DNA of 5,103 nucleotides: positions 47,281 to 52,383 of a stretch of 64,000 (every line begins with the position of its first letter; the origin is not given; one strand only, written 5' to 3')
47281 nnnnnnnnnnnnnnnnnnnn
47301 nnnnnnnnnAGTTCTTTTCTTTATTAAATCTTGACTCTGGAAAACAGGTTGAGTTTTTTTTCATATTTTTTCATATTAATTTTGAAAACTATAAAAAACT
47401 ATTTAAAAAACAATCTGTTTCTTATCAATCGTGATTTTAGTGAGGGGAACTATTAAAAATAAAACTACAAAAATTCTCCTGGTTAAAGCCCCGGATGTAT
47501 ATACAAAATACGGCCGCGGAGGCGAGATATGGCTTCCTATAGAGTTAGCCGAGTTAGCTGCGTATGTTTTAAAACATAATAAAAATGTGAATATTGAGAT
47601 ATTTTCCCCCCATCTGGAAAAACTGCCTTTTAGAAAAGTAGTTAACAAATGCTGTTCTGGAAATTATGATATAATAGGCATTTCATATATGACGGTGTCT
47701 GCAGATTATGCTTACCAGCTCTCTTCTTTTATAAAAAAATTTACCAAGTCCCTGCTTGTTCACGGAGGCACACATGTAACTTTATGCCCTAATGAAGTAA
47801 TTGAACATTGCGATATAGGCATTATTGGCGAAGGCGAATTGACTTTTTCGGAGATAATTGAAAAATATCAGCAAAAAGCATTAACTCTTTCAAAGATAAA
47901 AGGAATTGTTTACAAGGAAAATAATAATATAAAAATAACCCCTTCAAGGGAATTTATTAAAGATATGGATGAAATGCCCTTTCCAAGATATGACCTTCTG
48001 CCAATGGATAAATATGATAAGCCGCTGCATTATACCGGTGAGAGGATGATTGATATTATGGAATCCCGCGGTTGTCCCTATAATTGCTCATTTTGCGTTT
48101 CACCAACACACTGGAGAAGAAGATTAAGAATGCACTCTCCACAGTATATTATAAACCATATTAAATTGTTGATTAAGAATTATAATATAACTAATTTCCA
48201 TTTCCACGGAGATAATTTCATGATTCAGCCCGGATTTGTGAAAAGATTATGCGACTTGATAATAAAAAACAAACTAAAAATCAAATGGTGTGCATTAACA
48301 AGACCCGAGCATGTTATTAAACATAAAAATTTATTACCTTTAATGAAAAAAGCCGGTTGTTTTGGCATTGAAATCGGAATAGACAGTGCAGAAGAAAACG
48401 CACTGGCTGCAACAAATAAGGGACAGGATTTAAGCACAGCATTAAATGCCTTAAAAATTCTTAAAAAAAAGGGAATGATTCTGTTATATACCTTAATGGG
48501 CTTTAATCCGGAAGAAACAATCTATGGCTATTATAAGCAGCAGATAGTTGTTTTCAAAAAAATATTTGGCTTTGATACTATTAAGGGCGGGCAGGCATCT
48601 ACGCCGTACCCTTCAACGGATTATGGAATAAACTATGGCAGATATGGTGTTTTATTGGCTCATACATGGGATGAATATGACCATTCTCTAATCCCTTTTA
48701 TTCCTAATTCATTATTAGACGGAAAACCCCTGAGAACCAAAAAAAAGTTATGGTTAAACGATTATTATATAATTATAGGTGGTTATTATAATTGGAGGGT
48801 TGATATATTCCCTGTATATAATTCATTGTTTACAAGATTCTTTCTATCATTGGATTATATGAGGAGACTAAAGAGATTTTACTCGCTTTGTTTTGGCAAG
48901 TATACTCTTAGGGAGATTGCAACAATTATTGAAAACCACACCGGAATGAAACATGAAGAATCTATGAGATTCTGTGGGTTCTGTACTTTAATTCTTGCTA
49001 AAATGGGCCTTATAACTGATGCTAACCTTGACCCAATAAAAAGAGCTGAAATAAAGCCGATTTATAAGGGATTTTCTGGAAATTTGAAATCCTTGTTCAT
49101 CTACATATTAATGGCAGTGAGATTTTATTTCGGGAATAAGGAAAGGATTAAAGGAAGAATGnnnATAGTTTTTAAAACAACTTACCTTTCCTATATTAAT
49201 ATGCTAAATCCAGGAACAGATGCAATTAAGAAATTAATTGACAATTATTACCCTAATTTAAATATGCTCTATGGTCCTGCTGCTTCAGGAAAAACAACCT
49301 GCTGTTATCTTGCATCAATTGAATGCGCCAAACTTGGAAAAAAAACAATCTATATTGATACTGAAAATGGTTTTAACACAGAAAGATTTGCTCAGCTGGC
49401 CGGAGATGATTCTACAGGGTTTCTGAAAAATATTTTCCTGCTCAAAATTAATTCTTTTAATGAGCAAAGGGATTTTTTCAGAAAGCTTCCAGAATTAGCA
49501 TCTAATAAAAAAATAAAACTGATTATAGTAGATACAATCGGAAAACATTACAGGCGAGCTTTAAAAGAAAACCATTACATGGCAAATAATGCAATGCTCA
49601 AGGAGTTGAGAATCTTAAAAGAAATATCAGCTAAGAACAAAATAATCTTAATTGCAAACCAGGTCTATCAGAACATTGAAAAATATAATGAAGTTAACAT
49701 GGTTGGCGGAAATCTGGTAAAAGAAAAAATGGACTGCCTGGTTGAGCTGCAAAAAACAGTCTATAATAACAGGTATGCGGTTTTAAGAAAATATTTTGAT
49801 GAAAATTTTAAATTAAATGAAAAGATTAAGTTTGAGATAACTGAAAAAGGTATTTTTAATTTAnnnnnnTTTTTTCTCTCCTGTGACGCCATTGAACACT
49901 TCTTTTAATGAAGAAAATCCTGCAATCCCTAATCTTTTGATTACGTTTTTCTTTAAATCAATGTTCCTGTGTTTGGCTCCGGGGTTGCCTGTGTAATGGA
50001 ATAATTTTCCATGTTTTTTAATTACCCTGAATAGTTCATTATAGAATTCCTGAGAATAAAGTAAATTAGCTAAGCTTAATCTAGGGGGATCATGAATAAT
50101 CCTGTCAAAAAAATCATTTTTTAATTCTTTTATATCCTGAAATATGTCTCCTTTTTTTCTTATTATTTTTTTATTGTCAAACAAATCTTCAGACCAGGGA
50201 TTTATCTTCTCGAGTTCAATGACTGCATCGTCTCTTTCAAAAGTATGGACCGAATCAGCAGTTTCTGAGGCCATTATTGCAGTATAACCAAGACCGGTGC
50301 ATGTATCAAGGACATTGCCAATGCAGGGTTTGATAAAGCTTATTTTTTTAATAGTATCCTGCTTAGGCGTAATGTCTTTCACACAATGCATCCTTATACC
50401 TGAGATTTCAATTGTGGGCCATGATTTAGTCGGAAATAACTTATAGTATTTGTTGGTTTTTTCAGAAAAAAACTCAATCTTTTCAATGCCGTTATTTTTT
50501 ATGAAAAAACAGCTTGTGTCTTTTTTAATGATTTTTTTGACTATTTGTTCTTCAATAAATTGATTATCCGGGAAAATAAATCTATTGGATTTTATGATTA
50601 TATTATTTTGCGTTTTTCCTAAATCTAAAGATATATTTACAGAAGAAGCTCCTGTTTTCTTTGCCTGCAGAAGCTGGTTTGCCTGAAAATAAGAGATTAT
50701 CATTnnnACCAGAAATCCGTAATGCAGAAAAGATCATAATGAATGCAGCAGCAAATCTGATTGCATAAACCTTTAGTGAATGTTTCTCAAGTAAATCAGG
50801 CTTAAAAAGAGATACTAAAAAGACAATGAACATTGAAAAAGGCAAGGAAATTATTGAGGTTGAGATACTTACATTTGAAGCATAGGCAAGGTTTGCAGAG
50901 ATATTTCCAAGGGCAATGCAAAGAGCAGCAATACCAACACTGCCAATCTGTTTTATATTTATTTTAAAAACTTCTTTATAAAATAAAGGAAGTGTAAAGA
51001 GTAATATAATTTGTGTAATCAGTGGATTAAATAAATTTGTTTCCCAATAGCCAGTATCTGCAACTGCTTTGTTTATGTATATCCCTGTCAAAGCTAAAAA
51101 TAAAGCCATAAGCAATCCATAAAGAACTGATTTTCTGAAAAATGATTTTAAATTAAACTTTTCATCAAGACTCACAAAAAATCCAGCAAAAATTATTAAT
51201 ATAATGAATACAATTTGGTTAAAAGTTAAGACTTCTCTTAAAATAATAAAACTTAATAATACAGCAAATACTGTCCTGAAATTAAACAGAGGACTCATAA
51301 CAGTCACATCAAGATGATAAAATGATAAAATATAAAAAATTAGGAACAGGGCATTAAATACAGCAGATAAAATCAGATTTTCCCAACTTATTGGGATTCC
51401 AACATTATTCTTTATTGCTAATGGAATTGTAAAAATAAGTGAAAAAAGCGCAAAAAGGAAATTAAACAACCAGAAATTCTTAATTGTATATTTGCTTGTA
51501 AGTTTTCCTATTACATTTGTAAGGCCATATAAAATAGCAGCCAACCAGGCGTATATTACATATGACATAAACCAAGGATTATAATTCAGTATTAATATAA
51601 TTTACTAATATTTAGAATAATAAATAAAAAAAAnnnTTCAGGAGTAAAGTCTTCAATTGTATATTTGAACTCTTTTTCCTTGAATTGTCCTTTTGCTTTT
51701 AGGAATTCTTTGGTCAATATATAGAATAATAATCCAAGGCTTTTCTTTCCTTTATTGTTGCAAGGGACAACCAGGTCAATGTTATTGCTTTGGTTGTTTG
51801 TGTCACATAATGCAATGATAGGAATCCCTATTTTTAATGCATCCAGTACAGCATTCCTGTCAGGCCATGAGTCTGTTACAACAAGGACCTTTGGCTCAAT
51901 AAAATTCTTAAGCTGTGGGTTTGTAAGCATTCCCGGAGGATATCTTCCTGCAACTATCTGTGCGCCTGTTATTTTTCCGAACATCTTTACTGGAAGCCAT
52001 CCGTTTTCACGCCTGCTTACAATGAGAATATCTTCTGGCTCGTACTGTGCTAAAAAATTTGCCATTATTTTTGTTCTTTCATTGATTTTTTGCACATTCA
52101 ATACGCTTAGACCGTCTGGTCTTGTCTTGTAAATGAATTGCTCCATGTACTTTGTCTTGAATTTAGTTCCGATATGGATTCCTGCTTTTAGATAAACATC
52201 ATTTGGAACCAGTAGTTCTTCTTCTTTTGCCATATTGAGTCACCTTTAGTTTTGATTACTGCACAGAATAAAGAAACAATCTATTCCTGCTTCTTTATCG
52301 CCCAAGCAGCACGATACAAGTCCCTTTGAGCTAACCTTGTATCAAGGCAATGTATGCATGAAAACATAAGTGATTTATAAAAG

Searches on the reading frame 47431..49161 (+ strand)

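Call 12: search_protein_families(library=pfam, proteins=[window:47431-49161:+], max_evalue=0.001)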
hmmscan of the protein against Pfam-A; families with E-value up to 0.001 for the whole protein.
window:47431-49161:+ (577 aa): 2 families
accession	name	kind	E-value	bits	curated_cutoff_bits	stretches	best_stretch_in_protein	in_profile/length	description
PF04055.27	Radical_SAM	-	5.4e-21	75.9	29.5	1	212-360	4-153/166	Radical SAM superfamily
PF02310.24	B12-binding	-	3.4e-10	40.2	32.1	1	33-142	11-120/121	B12 binding domain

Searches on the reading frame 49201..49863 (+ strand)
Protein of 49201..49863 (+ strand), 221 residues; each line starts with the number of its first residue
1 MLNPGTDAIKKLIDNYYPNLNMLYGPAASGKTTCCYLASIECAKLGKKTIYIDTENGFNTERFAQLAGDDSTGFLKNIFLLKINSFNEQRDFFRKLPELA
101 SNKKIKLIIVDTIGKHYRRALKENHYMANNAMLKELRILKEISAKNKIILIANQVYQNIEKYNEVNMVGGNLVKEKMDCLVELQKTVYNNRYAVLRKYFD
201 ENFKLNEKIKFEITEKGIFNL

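Call 39: search_protein_families(library=pfam, proteins=[window:49201-49863:+], max_evalue=0.001)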
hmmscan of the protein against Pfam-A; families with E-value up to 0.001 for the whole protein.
window:49201-49863:+ (221 aa): 6 families
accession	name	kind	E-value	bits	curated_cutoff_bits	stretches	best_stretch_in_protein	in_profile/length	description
PF08423.17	Rad51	-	2.6e-13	50.3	22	1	22-219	30-242/244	Rad51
PF13479.12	AAA_24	-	2.1e-09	38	27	1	22-123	6-83/195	AAA domain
PF13481.12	AAA_25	-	1.9e-06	28.1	27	1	8-141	21-178/195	AAA domain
PF00154.27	RecA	-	6.1e-05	23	27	1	23-160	57-193/262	recA bacterial DNA recombination protein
PF00448.28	SRP54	-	0.00011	22.3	22.7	1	19-157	2-126/196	SRP54-type protein, GTPase domain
PF01637.24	ATPase_2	-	0.0003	21.1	33.2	1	8-185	10-144/225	ATPase domain predominantly from Archaea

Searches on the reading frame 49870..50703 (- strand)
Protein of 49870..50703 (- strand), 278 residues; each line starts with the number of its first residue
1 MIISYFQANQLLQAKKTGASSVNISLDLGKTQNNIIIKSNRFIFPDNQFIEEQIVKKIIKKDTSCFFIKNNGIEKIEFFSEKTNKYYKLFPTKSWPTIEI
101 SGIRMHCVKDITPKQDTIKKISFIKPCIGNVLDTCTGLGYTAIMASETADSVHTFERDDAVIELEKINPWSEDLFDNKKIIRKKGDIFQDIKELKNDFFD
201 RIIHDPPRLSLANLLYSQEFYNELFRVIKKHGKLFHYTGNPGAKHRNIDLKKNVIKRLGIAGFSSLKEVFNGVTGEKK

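Call 39: search_protein_families(library=pfam, proteins=[window:49870-50703:-], max_evalue=0.001)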
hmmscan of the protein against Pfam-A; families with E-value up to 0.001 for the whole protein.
window:49870-50703:- (278 aa): 1 family
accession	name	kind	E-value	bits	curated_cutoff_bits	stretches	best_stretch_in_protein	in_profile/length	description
PF01564.23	Spermine_synth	-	0.00027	21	22.9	1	149-249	42-143/186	Spermine/spermidine synthase domain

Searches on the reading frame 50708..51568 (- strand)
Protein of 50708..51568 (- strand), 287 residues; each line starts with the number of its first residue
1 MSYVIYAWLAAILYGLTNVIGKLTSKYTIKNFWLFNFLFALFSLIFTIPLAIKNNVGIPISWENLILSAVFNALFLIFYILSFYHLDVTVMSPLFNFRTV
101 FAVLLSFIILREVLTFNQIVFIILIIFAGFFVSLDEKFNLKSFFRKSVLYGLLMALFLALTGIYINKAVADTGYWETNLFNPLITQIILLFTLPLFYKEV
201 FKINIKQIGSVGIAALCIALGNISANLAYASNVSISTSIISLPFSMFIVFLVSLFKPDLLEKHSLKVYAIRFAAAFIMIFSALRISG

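Call 39: search_protein_families(library=pfam, proteins=[window:50708-51568:-], max_evalue=0.001)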
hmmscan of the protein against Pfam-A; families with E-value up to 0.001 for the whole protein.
window:50708-51568:- (287 aa): 1 family
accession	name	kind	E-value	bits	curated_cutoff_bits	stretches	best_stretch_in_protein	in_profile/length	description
PF00892.27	EamA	-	4.4e-13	50.1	28.2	1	2-133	2-134/135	EamA-like transporter family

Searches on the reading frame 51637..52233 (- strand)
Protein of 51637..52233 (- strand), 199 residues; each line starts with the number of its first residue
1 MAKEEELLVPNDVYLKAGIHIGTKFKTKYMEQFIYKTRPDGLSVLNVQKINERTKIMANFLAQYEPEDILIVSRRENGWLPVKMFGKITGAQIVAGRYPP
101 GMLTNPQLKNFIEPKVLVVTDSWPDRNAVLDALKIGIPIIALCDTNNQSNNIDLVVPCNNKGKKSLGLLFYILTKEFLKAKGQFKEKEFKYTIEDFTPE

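Call 39: search_protein_families(library=pfam, proteins=[window:51637-52233:-], max_evalue=0.001)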
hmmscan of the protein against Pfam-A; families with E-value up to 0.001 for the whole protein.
window:51637-52233:- (199 aa): 1 family
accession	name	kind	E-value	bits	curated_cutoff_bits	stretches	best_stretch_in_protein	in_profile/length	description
PF00318.25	Ribosomal_S2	-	8.9e-21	74.6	26.1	2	113-175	149-211/216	Ribosomal protein S2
